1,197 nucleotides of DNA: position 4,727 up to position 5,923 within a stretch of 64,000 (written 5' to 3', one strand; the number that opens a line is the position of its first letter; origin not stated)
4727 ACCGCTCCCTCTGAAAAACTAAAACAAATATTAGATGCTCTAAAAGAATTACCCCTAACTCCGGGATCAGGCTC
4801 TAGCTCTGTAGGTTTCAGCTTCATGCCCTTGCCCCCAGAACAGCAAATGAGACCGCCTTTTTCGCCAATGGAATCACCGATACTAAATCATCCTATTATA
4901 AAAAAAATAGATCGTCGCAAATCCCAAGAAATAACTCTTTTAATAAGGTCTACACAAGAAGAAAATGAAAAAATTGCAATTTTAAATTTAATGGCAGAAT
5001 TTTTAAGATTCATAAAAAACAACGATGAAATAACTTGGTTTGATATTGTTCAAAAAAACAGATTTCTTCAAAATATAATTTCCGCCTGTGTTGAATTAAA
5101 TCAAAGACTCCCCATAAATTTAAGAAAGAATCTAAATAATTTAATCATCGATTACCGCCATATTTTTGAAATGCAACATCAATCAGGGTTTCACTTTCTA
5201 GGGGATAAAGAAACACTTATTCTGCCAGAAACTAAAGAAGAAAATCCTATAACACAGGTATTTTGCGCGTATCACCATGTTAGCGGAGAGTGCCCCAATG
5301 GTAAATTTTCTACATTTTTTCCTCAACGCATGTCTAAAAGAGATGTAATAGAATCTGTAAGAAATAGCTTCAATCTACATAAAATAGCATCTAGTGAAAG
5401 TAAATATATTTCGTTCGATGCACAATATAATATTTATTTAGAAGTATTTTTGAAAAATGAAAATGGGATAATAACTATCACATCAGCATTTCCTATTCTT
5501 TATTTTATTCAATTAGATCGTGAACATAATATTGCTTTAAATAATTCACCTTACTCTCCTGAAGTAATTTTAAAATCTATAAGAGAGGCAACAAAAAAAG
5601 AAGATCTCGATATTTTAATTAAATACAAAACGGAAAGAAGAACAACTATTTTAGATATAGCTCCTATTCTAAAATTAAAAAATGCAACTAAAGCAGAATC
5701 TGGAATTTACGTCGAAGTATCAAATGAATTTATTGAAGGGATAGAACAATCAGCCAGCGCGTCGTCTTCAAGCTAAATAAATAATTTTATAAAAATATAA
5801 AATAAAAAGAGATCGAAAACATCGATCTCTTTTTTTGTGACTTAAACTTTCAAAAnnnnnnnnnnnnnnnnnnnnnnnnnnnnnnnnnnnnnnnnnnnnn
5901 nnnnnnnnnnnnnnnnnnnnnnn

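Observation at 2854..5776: Tandem Sec-leader proteins with an EndoU-like His-His-Lys RNase module, lacking both a delivery domain and an immunity gene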

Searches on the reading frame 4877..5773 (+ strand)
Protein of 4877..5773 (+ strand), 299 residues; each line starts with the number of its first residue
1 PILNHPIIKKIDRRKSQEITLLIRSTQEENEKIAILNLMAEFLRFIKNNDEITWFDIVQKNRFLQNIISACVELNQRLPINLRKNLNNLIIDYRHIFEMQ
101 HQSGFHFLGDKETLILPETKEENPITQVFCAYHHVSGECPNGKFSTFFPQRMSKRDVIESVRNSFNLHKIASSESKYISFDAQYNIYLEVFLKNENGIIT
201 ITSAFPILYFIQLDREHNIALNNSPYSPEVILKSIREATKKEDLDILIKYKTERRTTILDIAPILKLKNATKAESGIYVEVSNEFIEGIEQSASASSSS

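Call 19: predict_structure(alignment_id=A1)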
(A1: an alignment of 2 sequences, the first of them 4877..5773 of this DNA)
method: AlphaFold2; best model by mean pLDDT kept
length: 299 residues; sequences in the alignment: 2
mean_pLDDT: 41.6   pTM: 0.34
mean pLDDT of the five models: 41.6, 39.8, 36.9, 33.8, 32.9
residues with pLDDT >= 90: 0; 70-90: 9; 50-70: 68; < 50: 222
segments of 3 or more residues with pLDDT < 50: 1-6, 86-299
pLDDT, mean of each block of 10 residues (from residue 1): 45 64 73 68 64 55 63 65 51 29 24 23 27 33 31 41 42 30 33 29 29 31 38 42 37 36 36 32 40 39
secondary structure, 60 per line:
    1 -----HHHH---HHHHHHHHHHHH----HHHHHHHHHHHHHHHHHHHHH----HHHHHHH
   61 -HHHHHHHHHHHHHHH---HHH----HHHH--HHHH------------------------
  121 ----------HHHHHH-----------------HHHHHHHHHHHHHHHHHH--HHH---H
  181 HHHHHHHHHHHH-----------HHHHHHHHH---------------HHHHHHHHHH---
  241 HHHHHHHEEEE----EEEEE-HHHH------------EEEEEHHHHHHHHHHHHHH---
elements in order: H6-9 H13-24 H29-49 H54-60 H62-76 H87-90 H93-96 H131-136 H154-171 H180-192 H204-212 H228-237 H241-247 E248-251 E256-260 H262-265 E278-282 H283-296

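Call 20: search_protein_representatives(alignment_id=A1)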
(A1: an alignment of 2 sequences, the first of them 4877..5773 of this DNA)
Query: 2 sequences, 302 profile positions. Proteins with E-value up to 0.001 (for the whole library): 23; up to 1e-10: 4; up to 1e-30: 2. The best 23 are listed.
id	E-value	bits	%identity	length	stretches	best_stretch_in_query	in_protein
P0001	5.7e-180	613.6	-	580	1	1-302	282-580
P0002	7.4e-172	587.0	-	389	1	1-290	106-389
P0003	4.2e-26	108.3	-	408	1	31-286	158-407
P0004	1.6e-13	67.0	-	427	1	85-293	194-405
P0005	2.5e-10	56.5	-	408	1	80-285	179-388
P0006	1.3e-09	54.1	-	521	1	71-290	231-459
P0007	2.0e-07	47.0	-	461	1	67-294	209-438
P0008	2.4e-07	46.7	-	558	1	79-288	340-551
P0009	9.8e-07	44.7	-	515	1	80-290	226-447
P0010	1.0e-05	41.4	-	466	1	89-221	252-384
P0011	1.7e-05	40.7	-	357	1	68-292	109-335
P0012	3.1e-05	39.8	-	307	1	90-290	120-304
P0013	3.9e-05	39.5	-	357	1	83-284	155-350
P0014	5.9e-05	38.9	-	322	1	90-289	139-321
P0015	7.1e-05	38.6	-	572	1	102-224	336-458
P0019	2.4e-04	36.9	-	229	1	87-209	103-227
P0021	5.8e-04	35.6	-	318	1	89-209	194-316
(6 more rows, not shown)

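Call 23: list_cluster_members(proteins=[P0003, P0004, P0005, P0006, P0007, P0008, P0009, P0010, P0012, P0013])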
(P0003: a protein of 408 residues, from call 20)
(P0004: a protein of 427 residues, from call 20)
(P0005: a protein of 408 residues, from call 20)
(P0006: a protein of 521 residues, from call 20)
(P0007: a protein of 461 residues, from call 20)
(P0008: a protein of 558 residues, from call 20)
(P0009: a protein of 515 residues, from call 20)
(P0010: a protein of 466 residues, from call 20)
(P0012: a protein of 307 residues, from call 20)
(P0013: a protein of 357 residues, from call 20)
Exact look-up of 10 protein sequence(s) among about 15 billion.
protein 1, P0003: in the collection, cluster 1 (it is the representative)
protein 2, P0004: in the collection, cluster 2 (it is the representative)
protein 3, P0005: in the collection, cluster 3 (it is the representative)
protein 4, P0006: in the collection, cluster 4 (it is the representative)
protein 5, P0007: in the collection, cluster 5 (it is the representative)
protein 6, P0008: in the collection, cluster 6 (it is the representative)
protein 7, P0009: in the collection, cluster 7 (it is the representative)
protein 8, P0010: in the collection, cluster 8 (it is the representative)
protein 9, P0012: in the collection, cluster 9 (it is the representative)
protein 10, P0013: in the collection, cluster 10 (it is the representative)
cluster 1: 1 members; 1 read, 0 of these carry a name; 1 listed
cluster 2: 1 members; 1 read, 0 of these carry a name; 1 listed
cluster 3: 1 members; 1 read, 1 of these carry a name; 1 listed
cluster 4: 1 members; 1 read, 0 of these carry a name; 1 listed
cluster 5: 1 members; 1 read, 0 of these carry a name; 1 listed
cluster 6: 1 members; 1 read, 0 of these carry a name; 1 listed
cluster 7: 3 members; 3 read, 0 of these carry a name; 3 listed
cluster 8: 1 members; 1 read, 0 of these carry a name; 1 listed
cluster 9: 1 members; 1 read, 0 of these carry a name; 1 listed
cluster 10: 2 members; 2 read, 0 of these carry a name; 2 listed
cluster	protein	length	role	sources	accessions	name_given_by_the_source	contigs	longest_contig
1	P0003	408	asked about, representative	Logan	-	-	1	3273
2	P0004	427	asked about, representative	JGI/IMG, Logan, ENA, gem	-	-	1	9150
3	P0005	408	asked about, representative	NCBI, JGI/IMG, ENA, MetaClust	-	\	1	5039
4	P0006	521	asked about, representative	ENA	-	-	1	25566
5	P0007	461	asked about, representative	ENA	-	-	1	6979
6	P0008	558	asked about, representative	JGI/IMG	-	-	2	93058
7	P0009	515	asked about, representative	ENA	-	-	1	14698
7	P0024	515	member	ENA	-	-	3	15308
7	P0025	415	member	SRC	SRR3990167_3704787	-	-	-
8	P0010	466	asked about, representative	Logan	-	-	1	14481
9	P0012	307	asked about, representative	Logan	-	-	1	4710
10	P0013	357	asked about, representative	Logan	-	-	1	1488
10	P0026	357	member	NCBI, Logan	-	-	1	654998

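Call 52: find_encoding_contigs(protein=P0008, flank=8000, max_places=2)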
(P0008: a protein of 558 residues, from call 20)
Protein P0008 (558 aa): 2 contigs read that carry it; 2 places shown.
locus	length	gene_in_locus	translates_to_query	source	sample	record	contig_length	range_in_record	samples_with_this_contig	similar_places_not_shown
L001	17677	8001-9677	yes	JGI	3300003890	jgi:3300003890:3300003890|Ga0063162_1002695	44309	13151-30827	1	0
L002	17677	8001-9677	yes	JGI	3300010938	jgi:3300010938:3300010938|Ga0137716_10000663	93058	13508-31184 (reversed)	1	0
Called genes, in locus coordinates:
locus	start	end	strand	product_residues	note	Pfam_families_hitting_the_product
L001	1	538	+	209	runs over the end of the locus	-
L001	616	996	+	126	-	-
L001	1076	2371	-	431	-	PF07690:MFS_1, PF13347:MFS_2, PF07690:MFS_1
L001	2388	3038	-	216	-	PF00484:Pro_CA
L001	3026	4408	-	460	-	PF07992:Pyr_redox_2, PF13454:NAD_binding_9, PF13738:Pyr_redox_3, PF13434:Lys_Orn_oxgnase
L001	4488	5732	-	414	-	PF00083:Sugar_tr (weak), PF07690:MFS_1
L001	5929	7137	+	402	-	-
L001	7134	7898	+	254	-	-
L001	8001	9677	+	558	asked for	-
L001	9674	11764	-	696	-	PF19335:HMBD, PF08282:Hydrolase_3 (faint), PF00122:E1-E2_ATPase, PF00702:Hydrolase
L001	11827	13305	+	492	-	PF13637:Ank_4 (faint)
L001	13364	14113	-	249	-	-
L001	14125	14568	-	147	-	PF01384:PHO4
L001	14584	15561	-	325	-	PF09587:PGA_cap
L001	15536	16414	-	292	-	PF11019:DUF2608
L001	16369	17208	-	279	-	PF11019:DUF2608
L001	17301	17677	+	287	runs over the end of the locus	PF00126:HTH_1, PF03466:LysR_substrate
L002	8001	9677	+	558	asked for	-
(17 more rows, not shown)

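Call 53: find_encoding_contigs(protein=P0003, flank=5000, max_places=2)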
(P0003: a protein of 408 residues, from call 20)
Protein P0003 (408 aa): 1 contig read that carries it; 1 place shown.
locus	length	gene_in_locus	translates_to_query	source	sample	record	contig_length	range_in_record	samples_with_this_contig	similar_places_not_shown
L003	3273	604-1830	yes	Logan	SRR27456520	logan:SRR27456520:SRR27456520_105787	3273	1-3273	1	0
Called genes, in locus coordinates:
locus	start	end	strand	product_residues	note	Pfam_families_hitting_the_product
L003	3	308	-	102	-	?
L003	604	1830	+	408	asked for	PF14436:EndoU_bacteria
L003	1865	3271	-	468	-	?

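Call 54: find_related_loci(query=A1, collection=genome_contigs, flank=6000)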
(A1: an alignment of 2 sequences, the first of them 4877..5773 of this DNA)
Query A1 (299 aa) in genome_contigs; peptide patterns used: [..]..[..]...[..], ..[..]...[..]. (x = any residue, [..] = any of these).
248 stretches matched a pattern, but none encodes a relative of the query by tblastn (E <= 1e-3).

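Call 74: find_encoding_contigs(protein=P0009, flank=6000, max_places=1)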
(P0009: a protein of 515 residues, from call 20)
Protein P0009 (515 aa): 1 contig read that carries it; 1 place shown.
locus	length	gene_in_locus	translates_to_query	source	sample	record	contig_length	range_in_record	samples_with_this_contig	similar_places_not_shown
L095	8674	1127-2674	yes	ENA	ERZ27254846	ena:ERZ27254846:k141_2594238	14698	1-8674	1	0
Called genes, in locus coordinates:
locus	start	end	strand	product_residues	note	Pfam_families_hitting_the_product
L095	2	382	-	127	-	?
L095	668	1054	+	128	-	-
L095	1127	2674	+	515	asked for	-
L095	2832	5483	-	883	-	PF00675:Peptidase_M16, PF05193:Peptidase_M16_C, PF00675:Peptidase_M16, PF05193:Peptidase_M16_C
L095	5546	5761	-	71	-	-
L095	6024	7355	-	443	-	PF18073:Zn_ribbon_LapB, PF13481:AAA_25, PF03796:DnaB_C (weak), PF06745:ATPase (weak), PF09848:SLFN-g3_helicase (weak), PF13173:AAA_14 (weak), PF13401:AAA_22 (weak), PF13541:ChlI, +3 more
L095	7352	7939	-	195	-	PF00265:TK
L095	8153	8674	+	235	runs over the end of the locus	-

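Call 75: find_encoding_contigs(protein=P0006, flank=6000, max_places=1)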
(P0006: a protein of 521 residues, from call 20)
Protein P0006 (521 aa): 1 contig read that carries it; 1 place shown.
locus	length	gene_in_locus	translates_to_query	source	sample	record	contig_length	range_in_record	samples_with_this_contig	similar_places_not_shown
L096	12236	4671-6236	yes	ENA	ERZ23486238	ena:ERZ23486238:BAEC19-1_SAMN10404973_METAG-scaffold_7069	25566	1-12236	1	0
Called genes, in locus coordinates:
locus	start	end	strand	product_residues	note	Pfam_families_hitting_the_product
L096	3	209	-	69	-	?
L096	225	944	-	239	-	-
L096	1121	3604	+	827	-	PF13414:TPR_11 (faint), PF13431:TPR_17 (faint), PF00515:TPR_1 (weak), PF13424:TPR_12 (weak), PF23914:TPR_CcmH_CycH, PF12895:ANAPC3, PF13432:TPR_16 (weak), PF14559:TPR_19 (weak), +11 more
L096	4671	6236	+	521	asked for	PF14436:EndoU_bacteria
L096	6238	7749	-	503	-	PF02789:Peptidase_M17_N, PF00883:Peptidase_M17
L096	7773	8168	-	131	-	PF01592:NifU_N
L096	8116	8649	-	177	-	PF00266:Aminotran_5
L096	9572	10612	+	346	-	PF00400:WD40 (faint), PF23414:Beta-prop_EML_2, PF25173:Beta-prop_WDR3_1st (weak), PF25174:Beta-prop_THOC3, PF23381:Beta-prop_IFT122_1st, PF24814:WD40_Prp19 (weak), PF26550:Tricorn_2nd (weak), PF23414:Beta-prop_EML_2 (weak), +7 more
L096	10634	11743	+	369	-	PF24807:WD40_CDC20-Fz (faint), PF25173:Beta-prop_WDR3_1st, PF25174:Beta-prop_THOC3, PF25175:Beta-prop_WDR5, PF00400:WD40 (faint), PF23381:Beta-prop_IFT122_1st, PF23414:Beta-prop_EML_2, PF24814:WD40_Prp19 (weak), +8 more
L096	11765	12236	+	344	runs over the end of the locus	PF23381:Beta-prop_IFT122_1st, PF23410:Beta-prop_VPS8 (weak), PF24796:WDR55, PF24814:WD40_Prp19, PF24817:WD40_WDHD1_1st (weak), PF25174:Beta-prop_THOC3, PF23414:Beta-prop_EML_2, PF24807:WD40_CDC20-Fz, +15 more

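Call 76: find_encoding_contigs(protein=P0026, flank=6000, max_places=1)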
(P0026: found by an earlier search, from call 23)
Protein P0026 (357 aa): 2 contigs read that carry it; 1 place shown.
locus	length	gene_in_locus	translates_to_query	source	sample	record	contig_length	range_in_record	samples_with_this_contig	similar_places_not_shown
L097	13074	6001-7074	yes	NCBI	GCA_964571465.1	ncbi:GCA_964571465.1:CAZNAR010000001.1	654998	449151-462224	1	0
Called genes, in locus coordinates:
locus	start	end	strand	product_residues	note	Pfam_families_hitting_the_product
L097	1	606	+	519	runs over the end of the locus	PF10150:RNase_E_G, PF20833:RNase_E_G_Thio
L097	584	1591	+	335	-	PF01553:Acyltransferase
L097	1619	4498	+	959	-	PF00675:Peptidase_M16, PF05193:Peptidase_M16_C, PF16187:Peptidase_M16_M, PF05193:Peptidase_M16_C, PF22456:PqqF-like_C_4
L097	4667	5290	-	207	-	-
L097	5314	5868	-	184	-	-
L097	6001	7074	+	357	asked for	-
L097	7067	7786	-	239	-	PF20772:TACO1_YebC_N, PF01709:Transcrip_reg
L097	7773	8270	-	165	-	PF13302:Acetyltransf_3 (weak), PF13420:Acetyltransf_4, PF00583:Acetyltransf_1, PF13673:Acetyltransf_10, PF08445:FR47 (weak), PF13508:Acetyltransf_7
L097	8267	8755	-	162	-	PF00583:Acetyltransf_1, PF13508:Acetyltransf_7, PF13673:Acetyltransf_10 (faint)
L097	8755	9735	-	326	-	PF03462:PCRF, PF00472:RF-1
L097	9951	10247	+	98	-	-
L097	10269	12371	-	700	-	PF01704:UDPGP (weak), PF25441:Hexapep_UGP3_C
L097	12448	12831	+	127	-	PF02201:SWIB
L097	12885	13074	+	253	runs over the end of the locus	PF01416:PseudoU_synth_1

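Call 77: find_encoding_contigs(protein=P0007, flank=6000, max_places=1)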
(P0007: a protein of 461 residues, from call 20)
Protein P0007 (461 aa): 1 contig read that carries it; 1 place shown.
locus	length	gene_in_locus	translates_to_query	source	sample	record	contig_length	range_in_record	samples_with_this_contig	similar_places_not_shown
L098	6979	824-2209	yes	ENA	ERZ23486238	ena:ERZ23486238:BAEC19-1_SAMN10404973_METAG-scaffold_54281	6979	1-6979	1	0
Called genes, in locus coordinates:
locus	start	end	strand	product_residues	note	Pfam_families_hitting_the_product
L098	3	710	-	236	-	?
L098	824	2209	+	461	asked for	PF14436:EndoU_bacteria (weak)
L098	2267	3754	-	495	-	PF02789:Peptidase_M17_N, PF00883:Peptidase_M17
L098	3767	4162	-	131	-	PF01592:NifU_N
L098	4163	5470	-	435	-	PF00266:Aminotran_5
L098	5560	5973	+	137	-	-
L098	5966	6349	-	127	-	PF01588:tRNA_bind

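Call 85: search_protein_families(library=ncbifam, proteins=[L001:5929-7137:+, L001:7134-7898:+, L001:11827-13305:+, L001:13364-14113:-, L001:15536-16414:-, L001:16369-17208:-], max_evalue=0.001)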
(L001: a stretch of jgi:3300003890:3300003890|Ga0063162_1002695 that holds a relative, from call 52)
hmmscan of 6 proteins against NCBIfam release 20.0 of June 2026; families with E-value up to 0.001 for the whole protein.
L001:5929-7137:+ (402 aa): 3 families
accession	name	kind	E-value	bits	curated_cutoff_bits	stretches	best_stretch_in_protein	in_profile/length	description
TIGR03395.1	sphingomy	equivalog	1.6e-08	34.4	248.2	1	170-371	36-252/286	sphingomyelin phosphodiesterase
NF003842.0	PRK05421.1-4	equivalog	6.6e-06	25.7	144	1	120-311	19-186/259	endonuclease/exonuclease/phosphatase family protein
TIGR00633.1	xth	equivalog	8e-05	22.3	99.05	1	135-316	3-156/255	exodeoxyribonuclease III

L001:7134-7898:+ (254 aa): 0 families

L001:11827-13305:+ (492 aa): 0 families

L001:13364-14113:- (249 aa): 0 families

L001:15536-16414:- (292 aa): 1 family
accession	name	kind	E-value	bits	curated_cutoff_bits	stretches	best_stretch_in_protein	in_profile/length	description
TIGR01509.1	HAD-SF-IA-v3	subfamily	1.7e-05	25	29.4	0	212-237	119-144/154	HAD-IA family hydrolase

L001:16369-17208:- (279 aa): 1 family
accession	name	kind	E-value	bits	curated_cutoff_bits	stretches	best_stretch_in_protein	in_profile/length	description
TIGR01509.1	HAD-SF-IA-v3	subfamily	1.6e-05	25.1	29.4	0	186-223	106-145/154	HAD-IA family hydrolase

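Call 86: search_protein_families(library=pfam, proteins=[L001:5929-7137:+, L001:7134-7898:+, L001:13364-14113:-, L095:668-1054:+, L097:4667-5290:-, L097:5314-5868:-], max_evalue=0.001)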
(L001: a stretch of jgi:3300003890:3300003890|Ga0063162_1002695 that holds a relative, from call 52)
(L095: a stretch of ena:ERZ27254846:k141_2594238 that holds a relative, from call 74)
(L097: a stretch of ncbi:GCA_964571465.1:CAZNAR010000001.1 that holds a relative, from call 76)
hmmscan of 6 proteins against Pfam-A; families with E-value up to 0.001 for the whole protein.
L001:5929-7137:+ (402 aa): 1 family
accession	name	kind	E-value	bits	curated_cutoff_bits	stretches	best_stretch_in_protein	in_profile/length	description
PF03372.29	Exo_endo_phos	-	1.4e-09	38.5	24.5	1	136-393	1-225/225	Endonuclease/Exonuclease/phosphatase family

L001:7134-7898:+ (254 aa): 0 families

L001:13364-14113:- (249 aa): 1 family
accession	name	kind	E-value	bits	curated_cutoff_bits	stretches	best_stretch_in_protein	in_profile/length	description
PF22285.2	DUF6962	-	0.00076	20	27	1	68-205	12-157/198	Family of unknown function (DUF6962)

L095:668-1054:+ (128 aa): 0 families

L097:4667-5290:- (207 aa): 0 families

L097:5314-5868:- (184 aa): 0 families
